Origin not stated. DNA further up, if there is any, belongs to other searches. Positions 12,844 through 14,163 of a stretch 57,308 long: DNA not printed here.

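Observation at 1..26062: A ~26 kb translationally coupled operon stacks at least five N-acylation chemistries on a minimal, divergent NeuB/cytidylyltransferase core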

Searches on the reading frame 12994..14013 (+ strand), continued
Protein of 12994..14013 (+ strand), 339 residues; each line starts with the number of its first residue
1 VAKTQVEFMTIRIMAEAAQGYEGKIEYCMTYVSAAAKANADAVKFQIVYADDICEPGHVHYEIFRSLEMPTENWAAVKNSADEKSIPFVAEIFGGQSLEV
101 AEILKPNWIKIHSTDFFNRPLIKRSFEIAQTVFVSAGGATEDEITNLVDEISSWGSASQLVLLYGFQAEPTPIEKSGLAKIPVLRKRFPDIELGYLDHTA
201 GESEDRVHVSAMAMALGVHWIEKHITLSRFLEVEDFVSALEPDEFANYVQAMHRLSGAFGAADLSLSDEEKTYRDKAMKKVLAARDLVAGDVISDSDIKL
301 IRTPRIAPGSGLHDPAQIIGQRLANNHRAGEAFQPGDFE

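Call 38: search_protein_families(library=ncbifam, proteins=[L013:5350-6249:+, L013:6242-7246:+, L013:7294-8367:+, L013:8355-9017:+, L013:9036-9998:+, L013:10984-11781:+, L013:11771-13099:+, L013:13102-13671:+, L013:13626-15578:+, L013:15632-17557:+], max_evalue=0.00001)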
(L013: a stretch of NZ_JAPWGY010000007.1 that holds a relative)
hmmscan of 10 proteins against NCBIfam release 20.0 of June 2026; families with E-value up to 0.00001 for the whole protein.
L013:5350-6249:+ (299 aa): 7 families
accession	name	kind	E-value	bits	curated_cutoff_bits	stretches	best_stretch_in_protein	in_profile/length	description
TIGR01214.1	rmlD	equivalog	7.8e-49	166.3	224.05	1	9-293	3-281/285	dTDP-4-dehydrorhamnose reductase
NF007440.0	PRK09987.1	equivalog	9.3e-17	61.3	308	1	51-297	37-293/299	dTDP-4-dehydrorhamnose reductase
TIGR02197.1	heptose_epim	equivalog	6.8e-11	41.9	274.6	1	9-151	2-149/316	ADP-glyceromanno-heptose 6-epimerase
NF042422.1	oxyalk_red_OleD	equivalog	6e-10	39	580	1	6-159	1-158/329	2-alkyl-3-oxoalkanoate reductase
NF042423.1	oxyalk_red_Shew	equivalog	7.2e-09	35.2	580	1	5-159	8-164/331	2-alkyl-3-oxoalkanoate reductase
TIGR01181.1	dTDP_gluc_dehyt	equivalog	1.2e-08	34.5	365.1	1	7-153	1-164/321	dTDP-glucose 4,6-dehydratase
TIGR01179.1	galE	equivalog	1.1e-07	31.1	262.3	1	9-151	3-156/332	UDP-glucose 4-epimerase GalE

L013:6242-7246:+ (334 aa): 18 families
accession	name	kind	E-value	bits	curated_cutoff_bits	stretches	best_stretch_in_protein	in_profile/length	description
TIGR03589.1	PseB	equivalog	4.7e-162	538.4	407.75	1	8-329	2-323/324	UDP-N-acetylglucosamine 4,6-dehydratase (inverting)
TIGR04130.1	FnlA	equivalog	5.6e-73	245.7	730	1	7-294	1-293/337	UDP-N-acetylglucosamine 4,6-dehydratase/5-epimerase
TIGR04180.1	EDH_00030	hypoth_equivalog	3.8e-17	62.3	475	1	13-133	1-123/297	NAD-dependent 4,6-dehydratase LegB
TIGR01179.1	galE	equivalog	1.2e-14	53.9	262.3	1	13-178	2-180/332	UDP-glucose 4-epimerase GalE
TIGR03466.1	HpnA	hypoth_equivalog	1e-13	50.9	367.65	1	12-133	2-115/327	hopanoid-associated sugar epimerase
TIGR01181.1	dTDP_gluc_dehyt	equivalog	4.1e-13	49.1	365.1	1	13-135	2-129/321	dTDP-glucose 4,6-dehydratase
TIGR02622.1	CDP_4_6_dhtase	equivalog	1.9e-12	47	278.45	1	7-135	1-133/352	CDP-glucose 4,6-dehydratase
NF041293.1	G6PDh_Azf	equivalog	6.4e-12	45.4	400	1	10-137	2-121/252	NAD-dependent glucose-6-phosphate dehydrogenase Azf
NF042422.1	oxyalk_red_OleD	equivalog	3.8e-10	39.6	580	1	13-132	3-111/329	2-alkyl-3-oxoalkanoate reductase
TIGR01214.1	rmlD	equivalog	1.2e-09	37.6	224.05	1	13-156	2-139/285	dTDP-4-dehydrorhamnose reductase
NF052578.1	StrlDmthSdmBMthl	equivalog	2.4e-09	37.4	600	1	13-136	3-118/328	sterol demethylase protein SdmB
NF007956.0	PRK10675.1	subfamily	2.4e-09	36.8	394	1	13-131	3-124/338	UDP-glucose 4-epimerase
TIGR02197.1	heptose_epim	equivalog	2.4e-09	36.8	274.6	1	13-178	1-174/316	ADP-glyceromanno-heptose 6-epimerase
NF042423.1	oxyalk_red_Shew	equivalog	3.5e-09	36.2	580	1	11-132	9-119/331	2-alkyl-3-oxoalkanoate reductase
TIGR01746.1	Thioester-redct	subfamily_domain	2.5e-07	30.2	213.35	0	13-141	2-146/371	thioester reductase domain-containing protein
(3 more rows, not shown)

L013:7294-8367:+ (357 aa): 2 families
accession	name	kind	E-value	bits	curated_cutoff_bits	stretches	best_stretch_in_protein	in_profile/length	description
TIGR03569.1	NeuB_NnaB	equivalog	3.7e-75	253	399.65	1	16-346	1-327/329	N-acetylneuraminate synthase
TIGR03586.1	PseI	equivalog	3.4e-65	220.4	340.25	1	16-347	2-326/327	pseudaminic acid synthase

L013:8355-9017:+ (220 aa): 9 families
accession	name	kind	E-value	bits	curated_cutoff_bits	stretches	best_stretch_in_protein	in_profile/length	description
NF058614.1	PPMAGASynPpgS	equivalog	1.5e-20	73.6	370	1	4-113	2-113/226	polyprenyl-phospho-N-acetylgalactosaminyl synthase PpgS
TIGR04182.1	glyco_TIGR04182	equivalog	4.5e-17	62.4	325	1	3-191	1-198/293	S-layer glycoprotein N-glycosyltransferase AglJ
TIGR04283.1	glyco_like_mftF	equivalog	1.1e-08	34.9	182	1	5-106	2-102/221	TIGR04283 family arsenosugar biosynthesis glycosyltransferase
NF010496.0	PRK13915.1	equivalog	1.2e-08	34.4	262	1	3-57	32-93/307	glucosyl-3-phosphoglycerate synthase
TIGR03469.1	HpnB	hypoth_equivalog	2.9e-07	29.9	379.25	1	2-108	44-167/386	hopene-associated glycosyltransferase HpnB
NF041391.1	DPhHxTase_Halo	equivalog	4.6e-07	29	375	1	24-151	20-152/213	dolichyl-phosphate hexose transferase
TIGR03937.1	PgaC_IcaA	equivalog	8e-07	28.3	422.3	1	2-110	45-159/407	poly-beta-1,6-N-acetyl-D-glucosamine synthase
NF045692.1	OglycostaseCruG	equivalog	1.3e-06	27.6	600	1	2-106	41-157/386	2'-O-glycosyltransferase CruG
TIGR03965.1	mycofact_glyco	equivalog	4.3e-06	25.9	280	1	2-73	74-154/467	mycofactocin biosynthesis glycosyltransferase MftF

L013:9036-9998:+ (320 aa): 7 families
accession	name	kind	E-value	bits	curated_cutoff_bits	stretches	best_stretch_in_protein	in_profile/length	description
TIGR04380.1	myo_inos_iolG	equivalog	1.2e-29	103.2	355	1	6-315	4-317/330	inositol 2-dehydrogenase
NF040723.1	UDP-GlcNAcDh_Arch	equivalog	9.7e-27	94.3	450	1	8-259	5-243/302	UDP-N-acetylglucosamine 3-dehydrogenase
NF052479.1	LevoglcsnDh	equivalog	3.9e-14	52.1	650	1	51-202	61-213/386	levoglucosan dehydrogenase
NF041392.1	XylDh_Gfo6_Halo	equivalog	4.9e-11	42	350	1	38-146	55-166/350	D-xylose 1-dehydrogenase Gfo6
NF007574.0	PRK10206.1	equivalog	3.9e-08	32.7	352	1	57-155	59-158/345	oxidoreductase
NF052679.1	InsChiInosDhIolG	equivalog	2.6e-07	30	540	1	10-253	9-250/343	bifunctional inositol 2-dehydrogenase/D-chiro-inositol 1-dehydrogenase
NF008607.0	PRK11579.1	subfamily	3.3e-07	29.6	330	1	63-196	65-194/346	oxidoreductase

L013:10984-11781:+ (265 aa): 1 family
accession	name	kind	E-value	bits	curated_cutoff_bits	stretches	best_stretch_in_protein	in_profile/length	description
TIGR04321.1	spiroSPASM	subfamily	1.2e-10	40.7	250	1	33-247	17-233/510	spiro-SPASM protein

L013:11771-13099:+ (442 aa): 65 families (the best 25 are shown)
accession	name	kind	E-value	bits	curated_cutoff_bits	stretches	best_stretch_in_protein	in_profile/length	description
NF004856.0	PRK06209.1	equivalog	1.6e-164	547.7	486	1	2-440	2-439/450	glutamate-1-semialdehyde 2,1-aminomutase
NF041362.1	GntE_guanitoxin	equivalog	1e-59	202.2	525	1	7-364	4-372/426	guanitoxin biosynthesis PLP-dependent transaminase GntE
NF000818.0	PRK00062.1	subfamily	1.1e-56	192.4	398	1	9-352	4-354/429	glutamate-1-semialdehyde 2,1-aminomutase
TIGR00713.1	hemL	equivalog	9.6e-55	185.9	527.3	1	16-352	7-350/423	glutamate-1-semialdehyde 2,1-aminomutase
NF009055.0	PRK12389.1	equivalog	2.3e-42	145.1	637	1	7-413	2-425/431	glutamate-1-semialdehyde 2,1-aminomutase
TIGR00707.1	argD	subfamily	9.8e-35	120.1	410.05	1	44-342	13-313/381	acetylornithine/succinylornithine family transaminase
NF005993.0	PRK08117.1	subfamily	5.8e-34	117.4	574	2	178-338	187-346/433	aspartate aminotransferase family protein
NF002797.0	PRK02936.1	equivalog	1.8e-30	106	496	1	44-339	15-307/385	acetylornithine transaminase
NF001864.0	PRK00615.1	equivalog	1.8e-30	105.9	706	1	48-344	43-348/433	glutamate-1-semialdehyde aminotransferase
NF002874.0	PRK03244.1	equivalog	5.9e-30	104.3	457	1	43-338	28-322/399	acetylornithine transaminase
NF005453.0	PRK07046.1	subfamily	3.5e-29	101.7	425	1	46-345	63-371/453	transaminase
NF005692.0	PRK07495.1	equivalog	4e-27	94.9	724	1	47-338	29-337/425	4-aminobutyrate--2-oxoglutarate transaminase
NF004718.0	PRK06062.1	subfamily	1.1e-26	93.4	472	2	192-328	213-349/454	hypothetical protein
NF004714.0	PRK06058.1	subfamily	1.5e-26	93.1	639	2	196-338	223-362/447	4-aminobutyrate--2-oxoglutarate transaminase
NF009047.0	PRK12381.1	subfamily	3.3e-26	92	630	1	44-277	25-269/406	bifunctional succinylornithine transaminase/acetylornithine transaminase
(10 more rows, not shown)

L013:13102-13671:+ (189 aa): 0 families

L013:13626-15578:+ (650 aa): 2 families
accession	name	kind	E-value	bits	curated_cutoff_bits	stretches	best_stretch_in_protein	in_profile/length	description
TIGR03104.1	trio_amidotrans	equivalog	4.2e-09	35.2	570.1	1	96-339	116-360/589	N-acetylglutaminylglutamine amidotransferase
TIGR01536.1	asn_synth_AEB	equivalog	1.1e-07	31.3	267.1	1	94-262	115-280/517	asparagine synthase (glutamine-hydrolyzing)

L013:15632-17557:+ (641 aa): 1 family
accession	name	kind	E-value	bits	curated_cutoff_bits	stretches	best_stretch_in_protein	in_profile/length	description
TIGR04417.1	PFTS_polysacc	subfamily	5.3e-16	58.6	100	1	179-596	101-522/522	polysaccharide biosynthesis PFTS motif protein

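Call 42: list_cluster_members(proteins=[P0121, window:13018-14013:+, window:46312-48054:-, window:54039-55157:+])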
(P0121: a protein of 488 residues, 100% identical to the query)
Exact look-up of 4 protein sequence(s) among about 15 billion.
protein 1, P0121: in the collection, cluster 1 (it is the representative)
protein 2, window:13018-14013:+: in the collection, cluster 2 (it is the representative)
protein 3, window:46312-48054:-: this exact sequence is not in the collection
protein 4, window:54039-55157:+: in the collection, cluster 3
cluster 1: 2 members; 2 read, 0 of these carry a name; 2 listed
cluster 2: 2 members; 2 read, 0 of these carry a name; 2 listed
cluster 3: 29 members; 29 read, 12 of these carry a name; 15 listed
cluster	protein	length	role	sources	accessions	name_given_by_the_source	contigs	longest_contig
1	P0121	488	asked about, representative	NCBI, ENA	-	-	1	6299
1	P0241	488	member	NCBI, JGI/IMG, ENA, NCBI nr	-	-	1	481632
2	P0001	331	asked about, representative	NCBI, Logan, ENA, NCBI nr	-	-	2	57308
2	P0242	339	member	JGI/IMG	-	-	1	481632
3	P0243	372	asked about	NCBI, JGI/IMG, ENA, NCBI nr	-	-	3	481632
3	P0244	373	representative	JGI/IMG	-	modification methylase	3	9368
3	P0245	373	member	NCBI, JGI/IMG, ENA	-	modification methylase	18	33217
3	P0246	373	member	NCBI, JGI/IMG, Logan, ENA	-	modification methylase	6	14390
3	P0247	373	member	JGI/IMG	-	modification methylase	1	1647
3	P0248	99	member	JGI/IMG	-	modification methylase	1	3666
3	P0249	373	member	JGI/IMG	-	modification methylase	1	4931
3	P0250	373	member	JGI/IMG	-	modification methylase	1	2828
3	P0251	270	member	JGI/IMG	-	modification methylase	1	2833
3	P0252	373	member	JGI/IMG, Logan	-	modification methylase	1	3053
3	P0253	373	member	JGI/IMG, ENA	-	modification methylase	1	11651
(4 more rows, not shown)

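Call 46: search_protein_families(library=pfam, proteins=[L029:6454-7218:+, L029:8169-8930:+, L024:573-1259:+, L029:7221-8153:+, L022:8766-9749:+, L029:11769-12806:+, L031:12917-13879:+, L028:14032-15324:+, L075:2591-3376:+, L072:5356-6228:-], max_evalue=0.00001)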
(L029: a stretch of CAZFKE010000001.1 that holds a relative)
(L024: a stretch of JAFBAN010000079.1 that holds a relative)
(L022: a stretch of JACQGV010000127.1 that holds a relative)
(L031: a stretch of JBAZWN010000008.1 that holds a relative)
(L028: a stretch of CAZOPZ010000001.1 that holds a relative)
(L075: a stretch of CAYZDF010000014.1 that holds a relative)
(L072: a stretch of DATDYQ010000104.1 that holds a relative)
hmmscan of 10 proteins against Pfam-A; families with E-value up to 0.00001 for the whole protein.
L029:6454-7218:+ (254 aa): 1 family
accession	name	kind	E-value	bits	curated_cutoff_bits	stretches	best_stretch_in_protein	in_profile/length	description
PF05711.17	TylF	-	7.3e-09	35.7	23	1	69-220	92-233/264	Macrocin-O-methyltransferase (TylF)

L029:8169-8930:+ (253 aa): 1 family
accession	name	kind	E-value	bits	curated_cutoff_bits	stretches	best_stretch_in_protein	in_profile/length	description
PF08889.16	WbqC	-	4.3e-68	229.8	21.3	1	8-227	1-215/218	WbqC-like protein family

L024:573-1259:+ (228 aa): 2 families
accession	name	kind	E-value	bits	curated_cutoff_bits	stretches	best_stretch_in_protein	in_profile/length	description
PF00132.30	Hexapep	-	1.4e-16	59.8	27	2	125-153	2-30/36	Bacterial transferase hexapeptide (six repeats)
PF14602.12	Hexapep_2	-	1.7e-07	31.3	27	0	163-195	4-34/34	Hexapeptide repeat of succinyl-transferase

L029:7221-8153:+ (310 aa): 0 families

L022:8766-9749:+ (327 aa): 6 families
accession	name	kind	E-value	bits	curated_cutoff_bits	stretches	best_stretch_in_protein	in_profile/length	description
PF13489.12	Methyltransf_23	-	1.9e-27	96.4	27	1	76-240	8-163/164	Methyltransferase domain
PF08242.18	Methyltransf_12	-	2.7e-13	50.9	30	1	94-185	1-97/98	Methyltransferase domain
PF08241.18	Methyltransf_11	-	7e-12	46.3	21.2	1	94-187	1-94/95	Methyltransferase domain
PF07021.18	MetW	-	3.6e-11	43.5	21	1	83-170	7-92/193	Methionine biosynthesis protein MetW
PF13649.12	Methyltransf_25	-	1.8e-10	41.8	27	1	93-184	1-97/97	Methyltransferase domain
PF13847.12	Methyltransf_31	-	1.1e-07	32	27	1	89-189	3-110/145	Methyltransferase domain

L029:11769-12806:+ (345 aa): 0 families

L031:12917-13879:+ (320 aa): 0 families

L028:14032-15324:+ (430 aa): 4 families
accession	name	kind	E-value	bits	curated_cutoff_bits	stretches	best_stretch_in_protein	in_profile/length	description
PF03721.20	UDPG_MGDP_dh_N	-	1.6e-47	162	27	1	9-186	2-183/187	UDP-glucose/GDP-mannose dehydrogenase family, NAD binding domain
PF00984.24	UDPG_MGDP_dh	-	4.4e-28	97.7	25.4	1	207-296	3-93/94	UDP-glucose/GDP-mannose dehydrogenase family, central domain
PF03720.21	UDPG_MGDP_dh_C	-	4.9e-21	75.5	30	1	323-415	1-103/103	UDP-glucose/GDP-mannose dehydrogenase family, UDP binding domain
PF03446.21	NAD_binding_2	-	6.5e-08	33.2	21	1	9-135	1-104/161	NAD binding domain of 6-phosphogluconate dehydrogenase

L075:2591-3376:+ (261 aa): 2 families
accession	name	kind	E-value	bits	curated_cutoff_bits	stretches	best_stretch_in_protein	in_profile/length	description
PF13561.12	adh_short_C2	-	1.9e-32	113.1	27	1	12-256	3-235/236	Enoyl-(Acyl carrier protein) reductase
PF00106.31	adh_short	-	2.1e-28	99.6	26.6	1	7-194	2-188/195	short chain dehydrogenase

L072:5356-6228:- (290 aa): 1 family
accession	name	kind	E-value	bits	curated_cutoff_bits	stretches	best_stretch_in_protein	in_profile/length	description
PF00535.33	Glycos_transf_2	-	4.2e-18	66.3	23.3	1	8-132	2-131/168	Glycosyl transferase family 2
